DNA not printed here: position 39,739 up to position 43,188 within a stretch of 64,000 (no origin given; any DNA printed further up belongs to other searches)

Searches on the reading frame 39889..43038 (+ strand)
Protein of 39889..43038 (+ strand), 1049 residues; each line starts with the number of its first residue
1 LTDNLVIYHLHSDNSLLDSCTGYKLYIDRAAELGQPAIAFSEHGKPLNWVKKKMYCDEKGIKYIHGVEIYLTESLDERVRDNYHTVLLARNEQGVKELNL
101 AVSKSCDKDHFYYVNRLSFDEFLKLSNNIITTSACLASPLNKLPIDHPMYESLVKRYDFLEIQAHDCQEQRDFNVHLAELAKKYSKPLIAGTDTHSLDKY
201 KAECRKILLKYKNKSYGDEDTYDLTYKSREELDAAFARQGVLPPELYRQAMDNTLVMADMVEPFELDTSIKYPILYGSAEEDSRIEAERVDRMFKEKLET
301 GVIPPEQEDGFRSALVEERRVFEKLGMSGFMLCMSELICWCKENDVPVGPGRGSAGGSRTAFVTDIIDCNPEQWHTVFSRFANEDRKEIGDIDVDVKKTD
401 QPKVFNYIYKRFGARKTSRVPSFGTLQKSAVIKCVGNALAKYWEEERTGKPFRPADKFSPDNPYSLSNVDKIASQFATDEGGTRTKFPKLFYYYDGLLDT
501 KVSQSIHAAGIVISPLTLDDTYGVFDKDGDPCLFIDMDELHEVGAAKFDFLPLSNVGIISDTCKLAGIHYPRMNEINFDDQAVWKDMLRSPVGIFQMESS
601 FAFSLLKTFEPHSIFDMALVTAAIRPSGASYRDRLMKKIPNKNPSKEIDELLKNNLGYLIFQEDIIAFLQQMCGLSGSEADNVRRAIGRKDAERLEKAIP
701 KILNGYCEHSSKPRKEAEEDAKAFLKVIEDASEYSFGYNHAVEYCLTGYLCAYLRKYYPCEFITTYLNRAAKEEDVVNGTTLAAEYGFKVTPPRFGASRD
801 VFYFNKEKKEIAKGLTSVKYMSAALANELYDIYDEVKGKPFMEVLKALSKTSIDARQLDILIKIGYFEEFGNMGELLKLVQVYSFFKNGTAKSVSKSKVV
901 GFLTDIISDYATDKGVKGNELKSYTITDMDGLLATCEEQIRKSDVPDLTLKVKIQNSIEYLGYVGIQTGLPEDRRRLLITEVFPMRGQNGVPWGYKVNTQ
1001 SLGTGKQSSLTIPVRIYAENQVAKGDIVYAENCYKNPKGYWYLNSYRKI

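Call 11: search_protein_families(library=pfam, proteins=[window:39889-43038:+], max_evalue=0.01)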
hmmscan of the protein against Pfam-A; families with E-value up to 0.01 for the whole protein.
window:39889-43038:+ (1049 aa): 4 families
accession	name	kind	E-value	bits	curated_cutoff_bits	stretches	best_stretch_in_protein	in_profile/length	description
PF07733.18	DNA_pol3_alpha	-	7.8e-43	147.4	23.9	1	295-551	8-259/260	Bacterial DNA polymerase III alpha NTPase domain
PF02811.25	PHP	-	1.5e-23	84.3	26.4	1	8-146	2-135/164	PHP domain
PF17657.6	DNA_pol3_finger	-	1.2e-21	77.2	22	1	558-706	4-162/166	Bacterial DNA polymerase III alpha subunit finger domain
PF14579.12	HHH_6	-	2.2e-06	28.2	25.6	1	787-871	1-84/90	Helix-hairpin-helix motif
